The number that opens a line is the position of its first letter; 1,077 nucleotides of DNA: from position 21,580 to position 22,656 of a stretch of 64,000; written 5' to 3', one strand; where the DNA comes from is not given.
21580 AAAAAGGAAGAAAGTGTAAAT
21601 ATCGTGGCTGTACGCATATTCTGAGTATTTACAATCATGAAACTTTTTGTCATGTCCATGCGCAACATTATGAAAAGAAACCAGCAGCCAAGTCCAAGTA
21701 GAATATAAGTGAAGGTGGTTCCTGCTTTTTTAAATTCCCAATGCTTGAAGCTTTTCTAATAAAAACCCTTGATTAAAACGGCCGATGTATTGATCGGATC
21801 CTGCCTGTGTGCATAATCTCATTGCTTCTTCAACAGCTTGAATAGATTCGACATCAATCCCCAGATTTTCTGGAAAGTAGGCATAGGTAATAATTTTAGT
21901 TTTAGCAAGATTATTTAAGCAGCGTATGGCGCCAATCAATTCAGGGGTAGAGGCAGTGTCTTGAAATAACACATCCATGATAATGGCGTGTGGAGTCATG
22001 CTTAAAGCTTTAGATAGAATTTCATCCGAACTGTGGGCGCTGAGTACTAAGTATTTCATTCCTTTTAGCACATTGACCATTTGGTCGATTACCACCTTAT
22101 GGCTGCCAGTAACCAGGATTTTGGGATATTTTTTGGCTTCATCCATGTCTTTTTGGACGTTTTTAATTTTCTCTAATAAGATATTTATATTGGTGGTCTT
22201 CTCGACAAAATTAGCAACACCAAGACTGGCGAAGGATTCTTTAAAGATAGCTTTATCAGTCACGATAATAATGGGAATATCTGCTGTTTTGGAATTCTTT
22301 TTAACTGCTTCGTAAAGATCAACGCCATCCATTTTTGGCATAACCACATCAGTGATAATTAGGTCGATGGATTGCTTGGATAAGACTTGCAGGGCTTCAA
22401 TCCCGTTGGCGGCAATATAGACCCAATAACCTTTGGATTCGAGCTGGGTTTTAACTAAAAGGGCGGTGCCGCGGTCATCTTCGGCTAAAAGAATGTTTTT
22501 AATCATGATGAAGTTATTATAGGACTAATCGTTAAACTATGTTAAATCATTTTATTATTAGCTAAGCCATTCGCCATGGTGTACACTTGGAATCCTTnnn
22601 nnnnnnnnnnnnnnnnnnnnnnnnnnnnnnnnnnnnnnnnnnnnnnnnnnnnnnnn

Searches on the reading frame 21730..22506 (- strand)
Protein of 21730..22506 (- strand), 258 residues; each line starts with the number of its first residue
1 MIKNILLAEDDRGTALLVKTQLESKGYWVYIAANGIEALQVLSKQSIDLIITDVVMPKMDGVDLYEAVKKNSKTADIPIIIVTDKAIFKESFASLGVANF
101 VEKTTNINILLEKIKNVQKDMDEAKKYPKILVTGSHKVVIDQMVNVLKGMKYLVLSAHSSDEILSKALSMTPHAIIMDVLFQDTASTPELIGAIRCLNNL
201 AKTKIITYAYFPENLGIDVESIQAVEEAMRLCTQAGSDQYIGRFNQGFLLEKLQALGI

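Call 38: search_protein_families(library=pfam, proteins=[window:21730-22506:-], max_evalue=0.0001)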
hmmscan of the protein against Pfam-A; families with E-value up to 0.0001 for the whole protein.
window:21730-22506:- (258 aa): 1 family
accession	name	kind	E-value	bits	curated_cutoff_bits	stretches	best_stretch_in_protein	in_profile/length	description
PF00072.30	Response_reg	-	2e-23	83.1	30.2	1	5-114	1-110/111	Response regulator receiver domain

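Call 81: search_protein_families(library=ncbifam, proteins=[window:21730-22506:-], max_evalue=0.001)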
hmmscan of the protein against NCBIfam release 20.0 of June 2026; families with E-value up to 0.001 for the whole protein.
window:21730-22506:- (258 aa): 93 families (the best 25 are shown)
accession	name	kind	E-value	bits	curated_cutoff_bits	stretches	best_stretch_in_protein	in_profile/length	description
NF007135.0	PRK09581.1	equivalog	1.7e-19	70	474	1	1-116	1-118/457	PleD family two-component system response regulator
TIGR02154.1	PhoB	equivalog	4.2e-18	65.5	296.2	1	1-126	1-128/226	phosphate regulon transcriptional regulator PhoB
NF045944.1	ResRegRpaBCyano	equivalog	3.5e-17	62.6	330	1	7-126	2-120/229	response regulator transcription factor RpaB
NF011695.0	PRK15115.1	equivalog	5.8e-17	61.6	763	1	4-136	8-142/445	two-component system response regulator GlrR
NF040534.1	resp_reg_YycF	equivalog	6.6e-17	61.5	340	1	3-117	1-115/231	response regulator YycF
NF008099.0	PRK10841.1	equivalog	9.6e-17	60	920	1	5-116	827-938/949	two-component system sensor histidine kinase RcsC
NF053854.1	RespRegPhoBBctds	equivalog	1.5e-16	60.4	270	1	5-126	1-123/225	two-component system response regulator PhoB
NF051850.1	RespRegRprY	equivalog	2e-16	60.1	370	1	4-125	6-127/234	response regulator transcription factor RprY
NF046022.1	RespRegCpdRBruc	equivalog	2.5e-15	56.5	180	1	3-84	2-81/120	cell cycle two-component system response regulator CpdR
NF046020.1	HisKinCckABruc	equivalog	3e-15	55.2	1000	1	4-86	751-833/868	cell cycle histidine kinase CckA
NF033120.0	vanR_FM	exception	3.8e-15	56.2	460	1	4-86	5-84/231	vancomycin resistance response regulator transcription factor, VanR-F/VanR-M family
NF045717.1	DVU0259_DivK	exception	6e-15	55.4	160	1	1-116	1-114/117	DVU0259 family response regulator domain-containing protein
NF008199.0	PRK10955.1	equivalog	7.4e-15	55.5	341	1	3-119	2-116/232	envelope stress response regulator transcription factor CpxR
NF038297.2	hybrid_HK_HrmK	equivalog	9.8e-15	54.2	725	1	3-110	491-600/607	hybrid histidine kinase/response regulator HrmK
NF041733.1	resp_reg_CseB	equivalog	1.1e-14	54.4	350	1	4-128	2-125/228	two-component system response regulator CseB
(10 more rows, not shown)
